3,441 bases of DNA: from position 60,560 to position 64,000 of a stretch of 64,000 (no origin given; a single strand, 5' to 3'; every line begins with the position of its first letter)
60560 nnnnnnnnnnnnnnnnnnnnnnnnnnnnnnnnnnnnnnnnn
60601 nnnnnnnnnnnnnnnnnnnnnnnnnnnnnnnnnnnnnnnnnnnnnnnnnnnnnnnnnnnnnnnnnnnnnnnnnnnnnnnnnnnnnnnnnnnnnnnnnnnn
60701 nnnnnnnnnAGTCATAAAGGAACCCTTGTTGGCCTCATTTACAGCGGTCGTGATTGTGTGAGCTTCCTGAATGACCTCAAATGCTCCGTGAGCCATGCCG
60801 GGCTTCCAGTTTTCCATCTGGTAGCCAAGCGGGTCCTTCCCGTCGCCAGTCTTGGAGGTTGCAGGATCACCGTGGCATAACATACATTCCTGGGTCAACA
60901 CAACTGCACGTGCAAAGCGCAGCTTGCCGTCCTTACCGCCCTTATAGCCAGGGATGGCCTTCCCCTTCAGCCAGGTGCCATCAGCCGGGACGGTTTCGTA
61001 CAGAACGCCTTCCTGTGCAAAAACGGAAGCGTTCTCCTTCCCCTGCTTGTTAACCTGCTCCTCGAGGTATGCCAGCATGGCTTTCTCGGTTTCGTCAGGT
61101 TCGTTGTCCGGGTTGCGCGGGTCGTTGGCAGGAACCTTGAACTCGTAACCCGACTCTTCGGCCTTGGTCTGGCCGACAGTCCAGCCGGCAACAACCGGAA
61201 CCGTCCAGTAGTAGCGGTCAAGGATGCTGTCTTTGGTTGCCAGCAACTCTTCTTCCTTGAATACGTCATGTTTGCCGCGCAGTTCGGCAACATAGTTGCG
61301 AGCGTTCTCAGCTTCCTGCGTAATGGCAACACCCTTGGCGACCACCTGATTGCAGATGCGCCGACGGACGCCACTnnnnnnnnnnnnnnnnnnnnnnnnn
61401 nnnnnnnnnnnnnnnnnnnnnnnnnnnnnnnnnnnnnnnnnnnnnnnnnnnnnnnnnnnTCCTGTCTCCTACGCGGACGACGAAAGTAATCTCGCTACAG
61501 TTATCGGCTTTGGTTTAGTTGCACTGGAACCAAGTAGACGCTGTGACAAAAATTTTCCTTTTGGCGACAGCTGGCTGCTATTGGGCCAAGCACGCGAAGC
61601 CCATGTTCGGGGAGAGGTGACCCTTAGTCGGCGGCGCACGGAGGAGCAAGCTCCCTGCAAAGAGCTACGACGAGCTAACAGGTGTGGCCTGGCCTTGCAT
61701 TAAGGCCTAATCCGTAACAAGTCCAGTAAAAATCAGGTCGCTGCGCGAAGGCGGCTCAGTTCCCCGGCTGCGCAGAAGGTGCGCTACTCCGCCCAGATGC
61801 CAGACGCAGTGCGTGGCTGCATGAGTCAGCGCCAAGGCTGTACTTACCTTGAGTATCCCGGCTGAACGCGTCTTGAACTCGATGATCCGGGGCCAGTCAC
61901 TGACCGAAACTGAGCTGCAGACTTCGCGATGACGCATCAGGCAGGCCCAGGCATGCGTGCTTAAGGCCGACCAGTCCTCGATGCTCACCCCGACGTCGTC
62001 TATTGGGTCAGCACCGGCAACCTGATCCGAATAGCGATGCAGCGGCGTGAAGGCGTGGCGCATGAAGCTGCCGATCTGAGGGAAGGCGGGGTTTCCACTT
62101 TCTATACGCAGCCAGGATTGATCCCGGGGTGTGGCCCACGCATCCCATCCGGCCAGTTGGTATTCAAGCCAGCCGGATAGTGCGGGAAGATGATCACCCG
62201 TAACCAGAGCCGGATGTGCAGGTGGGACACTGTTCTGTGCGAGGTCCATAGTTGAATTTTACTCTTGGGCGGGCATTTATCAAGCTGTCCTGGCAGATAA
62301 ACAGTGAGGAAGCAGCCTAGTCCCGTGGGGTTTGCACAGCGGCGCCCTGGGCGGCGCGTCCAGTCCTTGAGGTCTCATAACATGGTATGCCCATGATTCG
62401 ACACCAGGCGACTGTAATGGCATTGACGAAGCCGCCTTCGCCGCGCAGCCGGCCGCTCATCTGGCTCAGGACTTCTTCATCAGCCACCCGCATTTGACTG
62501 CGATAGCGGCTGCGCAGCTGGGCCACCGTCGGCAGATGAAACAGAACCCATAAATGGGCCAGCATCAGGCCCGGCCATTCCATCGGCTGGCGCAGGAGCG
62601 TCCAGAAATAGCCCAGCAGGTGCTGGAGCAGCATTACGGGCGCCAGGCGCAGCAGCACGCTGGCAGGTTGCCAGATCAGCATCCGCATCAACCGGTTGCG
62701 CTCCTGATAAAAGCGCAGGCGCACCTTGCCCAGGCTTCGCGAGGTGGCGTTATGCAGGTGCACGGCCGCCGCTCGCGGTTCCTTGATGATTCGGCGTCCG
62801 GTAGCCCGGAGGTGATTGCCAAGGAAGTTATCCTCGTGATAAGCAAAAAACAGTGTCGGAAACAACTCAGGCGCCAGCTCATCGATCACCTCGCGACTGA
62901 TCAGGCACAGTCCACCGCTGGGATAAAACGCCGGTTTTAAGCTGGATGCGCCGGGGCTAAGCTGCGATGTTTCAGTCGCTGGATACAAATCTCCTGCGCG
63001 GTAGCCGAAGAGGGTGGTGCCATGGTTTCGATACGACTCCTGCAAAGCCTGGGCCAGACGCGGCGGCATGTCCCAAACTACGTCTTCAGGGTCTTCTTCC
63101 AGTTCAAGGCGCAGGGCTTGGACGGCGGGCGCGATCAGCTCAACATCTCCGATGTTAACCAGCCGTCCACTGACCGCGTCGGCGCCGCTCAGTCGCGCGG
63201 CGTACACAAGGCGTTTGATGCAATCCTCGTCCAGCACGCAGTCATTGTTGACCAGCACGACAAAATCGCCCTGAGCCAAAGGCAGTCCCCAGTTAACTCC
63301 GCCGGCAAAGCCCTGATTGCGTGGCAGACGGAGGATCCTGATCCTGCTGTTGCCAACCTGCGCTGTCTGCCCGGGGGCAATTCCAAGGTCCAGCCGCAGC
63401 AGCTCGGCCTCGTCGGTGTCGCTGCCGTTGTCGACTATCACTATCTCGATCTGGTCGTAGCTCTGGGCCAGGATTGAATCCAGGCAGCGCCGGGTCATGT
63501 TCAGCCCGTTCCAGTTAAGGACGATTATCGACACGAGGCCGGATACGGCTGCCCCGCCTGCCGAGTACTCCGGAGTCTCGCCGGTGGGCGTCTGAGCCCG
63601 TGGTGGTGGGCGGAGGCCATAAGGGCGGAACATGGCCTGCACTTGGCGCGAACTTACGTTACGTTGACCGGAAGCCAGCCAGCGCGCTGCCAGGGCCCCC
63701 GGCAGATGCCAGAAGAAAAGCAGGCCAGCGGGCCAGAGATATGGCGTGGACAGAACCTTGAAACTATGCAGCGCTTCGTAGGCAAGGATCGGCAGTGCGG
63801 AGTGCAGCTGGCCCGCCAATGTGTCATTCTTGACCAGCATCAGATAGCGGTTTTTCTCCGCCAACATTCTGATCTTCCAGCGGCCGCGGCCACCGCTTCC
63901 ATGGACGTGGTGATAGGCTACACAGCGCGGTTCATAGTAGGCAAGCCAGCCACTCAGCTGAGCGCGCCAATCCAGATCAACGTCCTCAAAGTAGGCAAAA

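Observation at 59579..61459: Chemoreceptor with a c-type heme (CXXCH) periplasmic sensor domain, tightly followed by a beta-carbonic anhydrase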

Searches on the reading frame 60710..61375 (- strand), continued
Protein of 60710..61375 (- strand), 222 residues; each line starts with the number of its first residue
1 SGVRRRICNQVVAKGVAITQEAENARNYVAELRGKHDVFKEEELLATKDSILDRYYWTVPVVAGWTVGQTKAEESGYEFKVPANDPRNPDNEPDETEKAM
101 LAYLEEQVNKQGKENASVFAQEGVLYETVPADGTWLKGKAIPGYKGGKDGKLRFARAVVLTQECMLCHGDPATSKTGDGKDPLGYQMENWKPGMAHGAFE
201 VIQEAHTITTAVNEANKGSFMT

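Call 32: find_related_loci(query=window:60710-61375:-, collection=metagenome_contigs, flank=5000)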
Query window:60710-61375:- (222 aa) in metagenome_contigs; peptide patterns used: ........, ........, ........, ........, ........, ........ (x = any residue, [..] = any of these).
54 stretches matched a pattern; 23 encode a relative of the query (tblastn E <= 1e-3); 23 distinct loci.
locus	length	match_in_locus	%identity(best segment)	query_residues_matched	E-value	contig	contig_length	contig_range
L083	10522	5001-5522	39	4-203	2e-34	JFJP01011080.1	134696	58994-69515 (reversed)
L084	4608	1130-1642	39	7-203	6e-34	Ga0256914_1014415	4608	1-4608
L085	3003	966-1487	38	4-203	1e-33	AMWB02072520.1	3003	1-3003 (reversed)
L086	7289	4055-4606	37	6-215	1e-33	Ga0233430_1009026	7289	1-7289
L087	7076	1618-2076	36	38-202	9e-33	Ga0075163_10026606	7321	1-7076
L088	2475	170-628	36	38-202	2e-32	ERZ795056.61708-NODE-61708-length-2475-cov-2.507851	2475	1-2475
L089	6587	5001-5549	36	4-212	5e-32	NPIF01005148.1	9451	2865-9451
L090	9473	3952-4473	37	4-203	6e-32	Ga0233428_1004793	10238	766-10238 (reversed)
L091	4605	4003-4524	37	4-203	3e-31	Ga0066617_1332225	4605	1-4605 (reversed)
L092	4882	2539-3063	34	7-214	2e-29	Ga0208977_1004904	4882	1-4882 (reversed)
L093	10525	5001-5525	34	7-214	2e-29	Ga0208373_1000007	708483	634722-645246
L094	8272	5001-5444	34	38-203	6e-29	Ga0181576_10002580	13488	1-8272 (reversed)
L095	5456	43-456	39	52-215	3e-29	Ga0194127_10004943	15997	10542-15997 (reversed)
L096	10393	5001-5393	37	54-210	7e-29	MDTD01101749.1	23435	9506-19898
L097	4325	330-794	33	17-204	3e-27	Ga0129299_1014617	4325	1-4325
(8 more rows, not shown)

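Call 74: search_protein_families(library=pfam, proteins=[L001:8282-9967:+, L001:4048-4887:+, L001:2553-4154:+], max_evalue=0.001)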
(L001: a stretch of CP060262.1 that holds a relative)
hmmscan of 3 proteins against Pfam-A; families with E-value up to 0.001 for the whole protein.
L001:8282-9967:+ (561 aa): 4 families
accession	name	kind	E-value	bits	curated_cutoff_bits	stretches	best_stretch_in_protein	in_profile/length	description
PF00015.26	MCPsignal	-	6.6e-46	156.7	34.6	1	345-512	3-170/172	Methyl-accepting chemotaxis protein (MCP) signalling domain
PF00672.30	HAMP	-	3.7e-09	37.2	25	1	204-252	5-52/53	HAMP domain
PF04108.17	ATG17_like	-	0.00035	20.6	43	0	393-556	146-295/355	Autophagy protein ATG17-like domain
PF12729.13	4HB_MCP_1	-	0.00069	19.7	27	1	7-144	6-149/181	Four helix bundle sensory module for signal transduction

L001:4048-4887:+ (279 aa): 2 families
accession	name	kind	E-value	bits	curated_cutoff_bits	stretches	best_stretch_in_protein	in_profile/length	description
PF00005.33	ABC_tran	-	2.5e-34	119.3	25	1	62-208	2-136/137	ABC transporter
PF02463.25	SMC_N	-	6.9e-05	22.8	40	0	72-251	25-210/220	RecF/RecN/SMC N terminal domain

L001:2553-4154:+ (533 aa): 1 family
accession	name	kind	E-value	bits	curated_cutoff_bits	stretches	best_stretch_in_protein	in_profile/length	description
PF02321.23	OEP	-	7.8e-30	104.5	22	2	379-523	38-179/187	Outer membrane efflux protein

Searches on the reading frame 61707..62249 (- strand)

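Call 3: search_protein_families(library=pfam, proteins=[window:61707-62249:-], max_evalue=0.01)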
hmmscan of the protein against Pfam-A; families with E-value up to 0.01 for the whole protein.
window:61707-62249:- (180 aa): 1 family
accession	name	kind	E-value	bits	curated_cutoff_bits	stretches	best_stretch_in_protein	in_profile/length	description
PF05163.17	DinB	-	0.00047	20.6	23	1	125-168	108-151/165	DinB family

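Call 20: search_protein_families(library=ncbifam, proteins=[window:61707-62249:-], max_evalue=0.01)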
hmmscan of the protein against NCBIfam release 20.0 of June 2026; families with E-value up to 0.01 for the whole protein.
window:61707-62249:- (180 aa): 0 families

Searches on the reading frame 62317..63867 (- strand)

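Call 3: search_protein_families(library=pfam, proteins=[window:62317-63867:-], max_evalue=0.01)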
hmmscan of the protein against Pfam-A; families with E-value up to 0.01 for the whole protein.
window:62317-63867:- (516 aa): 2 families
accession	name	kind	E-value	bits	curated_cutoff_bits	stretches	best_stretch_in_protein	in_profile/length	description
PF00535.33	Glycos_transf_2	-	1.8e-25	90.2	23.3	1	113-246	1-125/168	Glycosyl transferase family 2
PF13641.12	Glyco_tranf_2_3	-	2.5e-16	60.8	27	1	112-383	3-224/230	Glycosyltransferase like family 2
